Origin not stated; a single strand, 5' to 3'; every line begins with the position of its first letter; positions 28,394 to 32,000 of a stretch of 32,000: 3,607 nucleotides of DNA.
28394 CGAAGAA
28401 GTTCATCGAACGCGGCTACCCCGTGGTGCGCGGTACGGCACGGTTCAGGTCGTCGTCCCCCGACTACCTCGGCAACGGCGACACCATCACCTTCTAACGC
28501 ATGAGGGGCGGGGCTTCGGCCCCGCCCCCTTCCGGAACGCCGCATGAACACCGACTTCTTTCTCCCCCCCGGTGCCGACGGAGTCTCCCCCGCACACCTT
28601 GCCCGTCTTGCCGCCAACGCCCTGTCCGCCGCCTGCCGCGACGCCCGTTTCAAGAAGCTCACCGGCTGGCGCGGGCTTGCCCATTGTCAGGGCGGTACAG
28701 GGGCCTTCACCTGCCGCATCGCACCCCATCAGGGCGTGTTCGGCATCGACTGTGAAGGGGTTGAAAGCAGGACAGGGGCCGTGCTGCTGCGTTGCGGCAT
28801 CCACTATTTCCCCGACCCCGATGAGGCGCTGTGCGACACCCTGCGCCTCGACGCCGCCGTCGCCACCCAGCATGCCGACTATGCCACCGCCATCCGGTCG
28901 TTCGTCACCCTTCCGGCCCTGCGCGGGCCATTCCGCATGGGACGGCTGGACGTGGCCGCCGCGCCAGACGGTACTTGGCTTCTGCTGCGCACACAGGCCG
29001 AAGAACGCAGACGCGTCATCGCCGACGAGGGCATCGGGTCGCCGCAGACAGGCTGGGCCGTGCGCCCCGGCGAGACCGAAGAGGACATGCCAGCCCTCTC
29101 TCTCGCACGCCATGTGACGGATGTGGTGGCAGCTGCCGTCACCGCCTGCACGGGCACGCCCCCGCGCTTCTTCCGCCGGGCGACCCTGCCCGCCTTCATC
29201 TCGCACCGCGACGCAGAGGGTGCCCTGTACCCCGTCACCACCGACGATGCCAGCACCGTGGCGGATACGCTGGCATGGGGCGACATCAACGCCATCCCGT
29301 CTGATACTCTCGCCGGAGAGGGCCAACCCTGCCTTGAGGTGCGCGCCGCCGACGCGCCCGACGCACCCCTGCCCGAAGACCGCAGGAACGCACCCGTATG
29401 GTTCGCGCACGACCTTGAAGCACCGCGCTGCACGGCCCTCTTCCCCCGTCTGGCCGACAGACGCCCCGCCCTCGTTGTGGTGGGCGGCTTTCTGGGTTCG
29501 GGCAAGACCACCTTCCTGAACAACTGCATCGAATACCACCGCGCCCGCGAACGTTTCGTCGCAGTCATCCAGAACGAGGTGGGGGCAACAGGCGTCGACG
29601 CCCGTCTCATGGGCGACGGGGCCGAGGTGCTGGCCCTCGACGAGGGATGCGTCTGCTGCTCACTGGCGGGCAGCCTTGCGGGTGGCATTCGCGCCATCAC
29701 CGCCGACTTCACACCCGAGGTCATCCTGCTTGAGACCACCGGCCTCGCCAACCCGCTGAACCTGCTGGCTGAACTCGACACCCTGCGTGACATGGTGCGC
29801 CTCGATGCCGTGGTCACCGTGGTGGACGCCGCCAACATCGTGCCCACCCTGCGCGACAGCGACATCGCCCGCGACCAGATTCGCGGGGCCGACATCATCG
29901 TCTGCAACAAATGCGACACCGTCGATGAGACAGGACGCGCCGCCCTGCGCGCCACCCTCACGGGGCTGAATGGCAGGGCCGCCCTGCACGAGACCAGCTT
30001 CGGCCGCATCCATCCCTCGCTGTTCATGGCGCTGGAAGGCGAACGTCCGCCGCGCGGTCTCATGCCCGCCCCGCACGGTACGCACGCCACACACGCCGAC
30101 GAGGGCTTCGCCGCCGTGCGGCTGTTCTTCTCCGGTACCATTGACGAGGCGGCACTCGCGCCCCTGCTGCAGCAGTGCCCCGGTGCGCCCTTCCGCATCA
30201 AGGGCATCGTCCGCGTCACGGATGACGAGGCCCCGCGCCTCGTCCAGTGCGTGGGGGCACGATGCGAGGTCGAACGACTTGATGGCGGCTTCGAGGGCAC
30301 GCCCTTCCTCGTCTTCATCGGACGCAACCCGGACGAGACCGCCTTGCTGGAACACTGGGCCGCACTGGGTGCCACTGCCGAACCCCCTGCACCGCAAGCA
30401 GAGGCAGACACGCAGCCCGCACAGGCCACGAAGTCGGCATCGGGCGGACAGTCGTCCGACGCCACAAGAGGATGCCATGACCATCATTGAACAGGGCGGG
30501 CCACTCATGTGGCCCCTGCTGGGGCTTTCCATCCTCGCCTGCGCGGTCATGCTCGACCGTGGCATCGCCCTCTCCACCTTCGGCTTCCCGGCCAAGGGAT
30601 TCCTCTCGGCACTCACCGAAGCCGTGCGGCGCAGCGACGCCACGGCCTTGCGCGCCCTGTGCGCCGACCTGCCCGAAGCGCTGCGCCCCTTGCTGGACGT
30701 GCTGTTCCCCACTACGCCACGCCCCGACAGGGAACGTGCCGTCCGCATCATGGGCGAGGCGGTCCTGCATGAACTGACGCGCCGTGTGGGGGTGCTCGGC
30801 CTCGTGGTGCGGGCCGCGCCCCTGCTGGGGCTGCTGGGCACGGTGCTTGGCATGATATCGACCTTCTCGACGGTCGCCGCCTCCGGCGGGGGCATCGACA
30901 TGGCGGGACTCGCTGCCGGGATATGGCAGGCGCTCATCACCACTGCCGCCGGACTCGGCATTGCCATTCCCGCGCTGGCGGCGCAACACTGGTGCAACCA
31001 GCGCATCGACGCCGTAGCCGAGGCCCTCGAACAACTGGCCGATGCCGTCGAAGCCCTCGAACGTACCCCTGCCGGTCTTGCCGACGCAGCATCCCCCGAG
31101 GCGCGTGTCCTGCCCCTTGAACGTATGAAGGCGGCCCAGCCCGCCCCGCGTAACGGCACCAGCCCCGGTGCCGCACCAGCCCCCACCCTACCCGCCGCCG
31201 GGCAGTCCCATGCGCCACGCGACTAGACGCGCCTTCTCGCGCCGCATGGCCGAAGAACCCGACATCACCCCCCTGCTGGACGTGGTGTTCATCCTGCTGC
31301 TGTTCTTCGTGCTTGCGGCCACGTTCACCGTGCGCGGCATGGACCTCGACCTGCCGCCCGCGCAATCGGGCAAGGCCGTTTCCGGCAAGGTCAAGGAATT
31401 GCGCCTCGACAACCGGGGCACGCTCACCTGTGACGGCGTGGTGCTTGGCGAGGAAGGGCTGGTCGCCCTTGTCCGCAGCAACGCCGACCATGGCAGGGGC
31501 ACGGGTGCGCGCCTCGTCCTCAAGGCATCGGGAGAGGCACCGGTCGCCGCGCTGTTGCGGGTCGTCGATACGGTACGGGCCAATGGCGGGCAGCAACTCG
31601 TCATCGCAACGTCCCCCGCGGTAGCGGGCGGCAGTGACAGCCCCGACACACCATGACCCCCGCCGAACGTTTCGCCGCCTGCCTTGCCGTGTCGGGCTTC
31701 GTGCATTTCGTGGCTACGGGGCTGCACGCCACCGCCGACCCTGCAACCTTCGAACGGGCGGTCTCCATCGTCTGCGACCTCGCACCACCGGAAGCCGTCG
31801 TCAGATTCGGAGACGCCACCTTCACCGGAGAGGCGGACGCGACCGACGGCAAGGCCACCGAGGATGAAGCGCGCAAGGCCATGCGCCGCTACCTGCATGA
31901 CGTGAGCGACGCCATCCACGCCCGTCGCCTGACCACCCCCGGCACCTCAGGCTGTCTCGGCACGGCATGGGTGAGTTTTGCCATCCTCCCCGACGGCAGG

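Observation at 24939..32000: Candidate undescribed system: GntR / RR-motif micro-protein / Trp-rich membrane protein / Tat-MBL / extended COG0523 GTPase / ExbB-ExbD-TonB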

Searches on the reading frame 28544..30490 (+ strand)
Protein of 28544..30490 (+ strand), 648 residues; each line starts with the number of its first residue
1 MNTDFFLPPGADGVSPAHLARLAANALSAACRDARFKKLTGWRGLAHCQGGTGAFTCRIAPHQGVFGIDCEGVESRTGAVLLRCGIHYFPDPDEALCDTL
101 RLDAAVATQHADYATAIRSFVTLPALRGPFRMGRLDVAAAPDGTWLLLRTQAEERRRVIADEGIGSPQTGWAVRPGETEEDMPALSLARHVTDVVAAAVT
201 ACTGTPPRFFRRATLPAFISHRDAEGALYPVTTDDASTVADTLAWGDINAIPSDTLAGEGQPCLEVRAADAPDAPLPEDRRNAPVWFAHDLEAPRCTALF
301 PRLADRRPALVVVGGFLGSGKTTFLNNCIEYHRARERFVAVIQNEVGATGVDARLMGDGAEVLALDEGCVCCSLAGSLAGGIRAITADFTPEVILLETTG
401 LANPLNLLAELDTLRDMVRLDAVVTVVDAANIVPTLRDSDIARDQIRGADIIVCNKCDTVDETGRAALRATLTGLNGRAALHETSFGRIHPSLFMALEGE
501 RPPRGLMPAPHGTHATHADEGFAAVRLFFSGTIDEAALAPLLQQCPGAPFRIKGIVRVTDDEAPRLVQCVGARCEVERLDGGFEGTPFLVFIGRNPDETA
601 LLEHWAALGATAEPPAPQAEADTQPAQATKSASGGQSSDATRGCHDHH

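Call 3: search_protein_families(library=pfam, proteins=[window:28544-30490:+], max_evalue=0.01)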
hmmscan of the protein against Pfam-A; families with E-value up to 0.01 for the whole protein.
window:28544-30490:+ (648 aa): 2 families
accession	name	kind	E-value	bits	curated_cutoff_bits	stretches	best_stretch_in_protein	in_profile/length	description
PF02492.25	cobW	-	1e-40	139.7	20.7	1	311-480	3-177/180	CobW/HypB/UreG, nucleotide-binding domain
PF07683.19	CobW_C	-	1.5e-11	44.4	22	1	524-607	3-92/94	Cobalamin synthesis protein cobW C-terminal domain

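Call 4: search_protein_families(library=ncbifam, proteins=[window:28544-30490:+], max_evalue=0.01)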
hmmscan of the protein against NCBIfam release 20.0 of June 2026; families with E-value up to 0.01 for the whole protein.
window:28544-30490:+ (648 aa): 8 families
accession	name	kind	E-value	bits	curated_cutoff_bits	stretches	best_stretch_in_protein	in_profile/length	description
TIGR02475.1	CobW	equivalog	7.5e-30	104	332.1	2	310-432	6-136/342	cobalamin biosynthesis protein CobW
NF038288.1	chaper_GTP_ZigA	equivalog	2.6e-25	89.1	600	2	311-439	4-145/390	zinc metallochaperone GTPase ZigA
NF008578.0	PRK11537.1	equivalog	2e-24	86.4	361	1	311-600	7-308/318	GTPase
NF041053.1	CobW_rel_Se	equivalog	1.5e-19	70.4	180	1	310-473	3-170/195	CobW-related selenoprotein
TIGR03819.1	heli_sec_ATPase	hypoth_equivalog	0.0037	16.5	373.15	1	289-341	160-211/340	TadA family conjugal transfer-associated ATPase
TIGR00073.1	hypB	equivalog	0.004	16.7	121.2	0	315-379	37-100/217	hydrogenase nickel incorporation protein HypB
TIGR00750.1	lao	equivalog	0.0048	16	240.75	0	309-470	35-195/300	methylmalonyl Co-A mutase-associated GTPase MeaB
TIGR02788.1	VirB11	equivalog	0.0072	15.4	249.95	0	306-341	142-177/308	P-type DNA transfer ATPase VirB11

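Call 18: search_solved_structures(query=window:28544-30490:+, max_evalue=0.1)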
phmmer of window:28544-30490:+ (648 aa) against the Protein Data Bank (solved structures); distinct sequences matched with E-value up to 0.1: 3.
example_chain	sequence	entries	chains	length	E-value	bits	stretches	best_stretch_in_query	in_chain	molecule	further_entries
1nij_A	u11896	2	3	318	2.4e-19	72.3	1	309-565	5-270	Hypothetical protein yjiA | Uncharacterized GTP-binding protein YjiA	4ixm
4ixn_A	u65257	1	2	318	1.9e-16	62.6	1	309-565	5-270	Uncharacterized GTP-binding protein YjiA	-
7ong_A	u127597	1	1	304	0.0054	18.2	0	310-351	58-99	SAKe6BE-L1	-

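Call 65: find_homologous_proteins(query=window:28544-30490:+, max_evalue=1e-30)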
Query window:28544-30490:+ (648 aa): 777 proteins with E <= 1e-30 among 8000 candidates; the best 120 are listed.
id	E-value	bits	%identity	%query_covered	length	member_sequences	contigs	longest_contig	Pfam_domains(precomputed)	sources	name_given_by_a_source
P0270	0.0e+0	1462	99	100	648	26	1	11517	PF02492.26,PF07683.20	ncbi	-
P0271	1.4e-234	798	61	95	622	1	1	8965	PF02492.26,PF07683.20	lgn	-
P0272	3.3e-203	695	53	94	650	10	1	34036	PF02492.26,PF07683.20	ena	-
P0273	2.0e-198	679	51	94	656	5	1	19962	PF02492.26,PF07683.20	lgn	-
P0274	3.1e-194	665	53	95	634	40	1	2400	PF02492.26,PF07683.20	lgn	-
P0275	2.1e-183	629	47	95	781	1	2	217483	PF02492.26,PF07683.20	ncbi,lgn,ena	-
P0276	5.7e-153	529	46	96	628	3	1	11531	PF02492.26,PF07683.20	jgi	-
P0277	5.6e-152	525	45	93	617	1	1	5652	PF02492.26,PF07683.20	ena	-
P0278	1.6e-149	517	45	95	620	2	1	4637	PF02492.26,PF07683.20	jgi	-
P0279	9.6e-148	511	45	95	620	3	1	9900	PF02492.26,PF07683.20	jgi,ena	-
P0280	3.4e-146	506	46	95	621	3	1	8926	PF02492.26,PF00448.29,PF07683.20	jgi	-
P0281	1.5e-142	494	43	96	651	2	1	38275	PF02492.26,PF07683.20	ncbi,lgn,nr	ncbi:CobW family GTP-binding protein [Rhodoplanes roseus]|nr:CobW family GTP-binding protein [Rhodop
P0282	5.0e-142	493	43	96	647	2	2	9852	PF02492.26,PF07683.20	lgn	-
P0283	3.4e-140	487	44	93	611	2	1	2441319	PF02492.26,PF07683.20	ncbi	ncbi:MAG: GTP-binding protein [Solidesulfovibrio sp.]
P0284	4.1e-136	473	40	93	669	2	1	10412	PF02492.26,PF07683.20,PF25199.2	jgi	jgi:G3E family GTPase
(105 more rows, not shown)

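Call 91: search_protein_families(library=padloc, proteins=[window:28544-30490:+], max_evalue=0.001)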
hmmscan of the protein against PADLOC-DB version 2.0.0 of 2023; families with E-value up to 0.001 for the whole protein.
window:28544-30490:+ (648 aa): 0 families

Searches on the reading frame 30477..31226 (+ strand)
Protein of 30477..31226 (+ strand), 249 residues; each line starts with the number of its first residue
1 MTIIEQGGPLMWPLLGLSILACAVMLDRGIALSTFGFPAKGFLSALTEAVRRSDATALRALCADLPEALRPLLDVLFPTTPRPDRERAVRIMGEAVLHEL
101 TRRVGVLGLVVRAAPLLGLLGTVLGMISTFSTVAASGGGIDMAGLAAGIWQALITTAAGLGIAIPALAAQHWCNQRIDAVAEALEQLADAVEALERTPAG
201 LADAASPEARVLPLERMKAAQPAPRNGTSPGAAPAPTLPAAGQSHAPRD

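Call 3: search_protein_families(library=pfam, proteins=[window:30477-31226:+], max_evalue=0.01)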
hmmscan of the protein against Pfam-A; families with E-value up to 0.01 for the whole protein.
window:30477-31226:+ (249 aa): 1 family
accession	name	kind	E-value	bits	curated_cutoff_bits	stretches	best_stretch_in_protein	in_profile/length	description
PF01618.21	MotA_ExbB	-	7.3e-25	87.6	22.9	1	86-185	28-126/127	MotA/TolQ/ExbB proton channel family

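Call 4: search_protein_families(library=ncbifam, proteins=[window:30477-31226:+], max_evalue=0.01)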
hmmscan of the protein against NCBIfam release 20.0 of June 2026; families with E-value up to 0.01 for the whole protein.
window:30477-31226:+ (249 aa): 5 families
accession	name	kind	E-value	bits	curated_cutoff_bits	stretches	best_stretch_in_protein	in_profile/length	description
TIGR02796.1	tolQ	equivalog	1.3e-18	67.5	221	1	86-191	105-210/216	protein TolQ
TIGR02805.1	exbB2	equivalog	8.3e-13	48.7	135.35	1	98-183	49-133/138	TonB-system energizer ExbB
NF008066.0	PRK10801.1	equivalog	1.1e-12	47.9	403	1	86-189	109-211/230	Tol-Pal system protein TolQ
TIGR02797.1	exbB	equivalog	3.7e-11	43.2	206.2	1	97-194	112-208/211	tonB-system energizer ExbB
NF007722.0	PRK10414.1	equivalog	7.6e-09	35.4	402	1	95-195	121-220/244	tol-pal system-associated acyl-CoA thioesterase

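Call 91: search_protein_families(library=padloc, proteins=[window:30477-31226:+], max_evalue=0.001)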
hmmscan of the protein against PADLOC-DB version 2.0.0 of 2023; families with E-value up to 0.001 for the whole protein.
window:30477-31226:+ (249 aa): 0 families

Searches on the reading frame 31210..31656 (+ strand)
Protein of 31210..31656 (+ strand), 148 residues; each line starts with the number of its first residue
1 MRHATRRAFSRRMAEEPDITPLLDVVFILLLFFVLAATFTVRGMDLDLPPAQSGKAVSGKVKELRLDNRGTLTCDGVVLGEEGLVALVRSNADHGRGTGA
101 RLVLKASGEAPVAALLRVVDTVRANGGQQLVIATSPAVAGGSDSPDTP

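Call 3: search_protein_families(library=pfam, proteins=[window:31210-31656:+], max_evalue=0.01)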
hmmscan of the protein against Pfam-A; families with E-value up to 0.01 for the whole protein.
window:31210-31656:+ (148 aa): 1 family
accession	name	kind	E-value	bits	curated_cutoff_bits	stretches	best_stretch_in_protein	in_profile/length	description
PF02472.21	ExbD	-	9.4e-27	94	25.4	1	11-136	2-127/128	Biopolymer transport protein ExbD/TolR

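Call 4: search_protein_families(library=ncbifam, proteins=[window:31210-31656:+], max_evalue=0.01)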
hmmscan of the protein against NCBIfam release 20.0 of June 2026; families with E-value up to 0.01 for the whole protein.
window:31210-31656:+ (148 aa): 5 families
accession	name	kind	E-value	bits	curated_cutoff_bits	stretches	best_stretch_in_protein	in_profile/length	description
TIGR02801.1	tolR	equivalog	4.7e-08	33.7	127.3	1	16-134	4-128/129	protein TolR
NF008248.0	PRK11024.1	equivalog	9.2e-07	29.1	162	1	8-60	7-59/142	colicin uptake protein TolR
TIGR02804.1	ExbD_2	equivalog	1.7e-05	25.2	123.45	1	15-134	2-119/121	TonB system transport protein ExbD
TIGR02803.1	ExbD_1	equivalog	2e-05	24.7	152.95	1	17-127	4-113/122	TonB system transport protein ExbD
NF008429.0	PRK11267.1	equivalog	0.00043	20.3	216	1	16-55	17-56/141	TonB system transport protein ExbD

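Call 11: find_encoding_contigs(protein=window:31210-31656:+, flank=10000, max_places=4)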
Protein window:31210-31656:+ (148 aa): 24 contigs read that carry it; 4 places shown.
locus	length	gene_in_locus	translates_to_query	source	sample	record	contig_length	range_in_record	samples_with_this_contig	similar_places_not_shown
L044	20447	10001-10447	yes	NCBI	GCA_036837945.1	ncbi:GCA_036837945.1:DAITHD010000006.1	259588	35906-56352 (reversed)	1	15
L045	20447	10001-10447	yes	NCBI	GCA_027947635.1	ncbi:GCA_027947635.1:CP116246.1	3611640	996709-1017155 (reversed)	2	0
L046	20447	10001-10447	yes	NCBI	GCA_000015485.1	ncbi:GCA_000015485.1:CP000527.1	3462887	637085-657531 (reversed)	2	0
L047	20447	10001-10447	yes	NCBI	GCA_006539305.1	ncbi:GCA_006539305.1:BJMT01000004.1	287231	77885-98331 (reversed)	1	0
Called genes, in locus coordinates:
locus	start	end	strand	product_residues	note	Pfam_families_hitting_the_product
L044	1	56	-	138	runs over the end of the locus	PF22381:Staph_reg_Sar_Rot (weak), PF01047:MarR, PF12802:MarR_2, PF13412:HTH_24 (weak), PF13601:HTH_34 (weak)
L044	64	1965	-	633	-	PF00122:E1-E2_ATPase, PF00702:Hydrolase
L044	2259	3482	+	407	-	PF08447:PAS_3 (faint)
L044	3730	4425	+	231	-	PF00392:GntR, PF13545:HTH_Crp_2 (faint), PF07729:FCD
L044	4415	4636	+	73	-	-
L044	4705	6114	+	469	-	-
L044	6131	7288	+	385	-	PF00753:Lactamase_B (weak), PF12706:Lactamase_B_2 (weak)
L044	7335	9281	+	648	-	PF02492:cobW, PF07683:CobW_C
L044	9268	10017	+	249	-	PF01618:MotA_ExbB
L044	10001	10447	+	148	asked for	PF02472:ExbD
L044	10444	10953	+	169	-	PF13103:TonB_2 (weak), PF03544:TonB_C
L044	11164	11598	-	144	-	PF02085:Cytochrom_CIII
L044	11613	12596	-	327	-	PF24859:FdhE_central (faint)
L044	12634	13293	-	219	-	PF12838:Fer4_7 (faint), PF13247:Fer4_11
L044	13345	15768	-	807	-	PF00384:Molybdopterin, PF01568:Molydop_binding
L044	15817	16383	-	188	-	PF04879:Molybdop_Fe4S4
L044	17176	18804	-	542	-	PF02321:OEP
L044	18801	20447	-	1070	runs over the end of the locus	PF00873:ACR_tran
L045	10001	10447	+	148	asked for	PF02472:ExbD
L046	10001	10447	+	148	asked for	PF02472:ExbD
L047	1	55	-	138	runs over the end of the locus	PF22381:Staph_reg_Sar_Rot (weak), PF01047:MarR, PF12802:MarR_2, PF13412:HTH_24 (weak), PF13601:HTH_34 (weak)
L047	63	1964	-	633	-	PF00122:E1-E2_ATPase, PF00702:Hydrolase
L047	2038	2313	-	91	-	-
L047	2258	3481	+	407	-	PF08447:PAS_3 (faint)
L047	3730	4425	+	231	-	PF00392:GntR, PF13545:HTH_Crp_2 (faint), PF07729:FCD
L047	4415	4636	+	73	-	-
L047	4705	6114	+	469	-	-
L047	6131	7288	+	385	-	PF00753:Lactamase_B (weak), PF12706:Lactamase_B_2 (weak)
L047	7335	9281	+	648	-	PF02492:cobW, PF07683:CobW_C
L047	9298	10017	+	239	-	PF01618:MotA_ExbB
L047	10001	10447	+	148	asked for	PF02472:ExbD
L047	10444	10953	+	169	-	PF13103:TonB_2 (weak), PF03544:TonB_C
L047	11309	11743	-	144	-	PF02085:Cytochrom_CIII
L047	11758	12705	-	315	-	PF24859:FdhE_central (faint)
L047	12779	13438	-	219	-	PF12838:Fer4_7 (faint), PF13247:Fer4_11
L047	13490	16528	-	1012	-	-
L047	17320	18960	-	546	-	PF02321:OEP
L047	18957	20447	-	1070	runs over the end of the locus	PF00873:ACR_tran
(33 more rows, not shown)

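Call 91: search_protein_families(library=padloc, proteins=[window:31210-31656:+, L044:10444-10953:+], max_evalue=0.001)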
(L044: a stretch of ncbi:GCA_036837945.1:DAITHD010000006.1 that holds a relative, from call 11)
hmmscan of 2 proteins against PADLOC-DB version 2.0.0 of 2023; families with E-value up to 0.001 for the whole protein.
window:31210-31656:+ (148 aa): 0 families

L044:10444-10953:+ (169 aa): 0 families

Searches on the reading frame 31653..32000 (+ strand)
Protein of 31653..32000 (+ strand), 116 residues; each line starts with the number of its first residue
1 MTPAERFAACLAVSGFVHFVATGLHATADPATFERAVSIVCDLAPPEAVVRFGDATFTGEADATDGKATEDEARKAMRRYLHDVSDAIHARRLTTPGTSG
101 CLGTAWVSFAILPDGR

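Call 3: search_protein_families(library=pfam, proteins=[window:31653-32000:+], max_evalue=0.01)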
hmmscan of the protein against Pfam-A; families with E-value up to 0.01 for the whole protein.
window:31653-32000:+ (116 aa): 1 family
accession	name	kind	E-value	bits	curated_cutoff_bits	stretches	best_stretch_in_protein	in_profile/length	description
PF13471.12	Transglut_core3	-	0.0064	16.8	26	0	65-112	22-69/117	Transglutaminase-like superfamily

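Call 4: search_protein_families(library=ncbifam, proteins=[window:31653-32000:+], max_evalue=0.01)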
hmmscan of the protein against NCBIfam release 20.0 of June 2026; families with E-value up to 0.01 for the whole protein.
window:31653-32000:+ (116 aa): 0 families
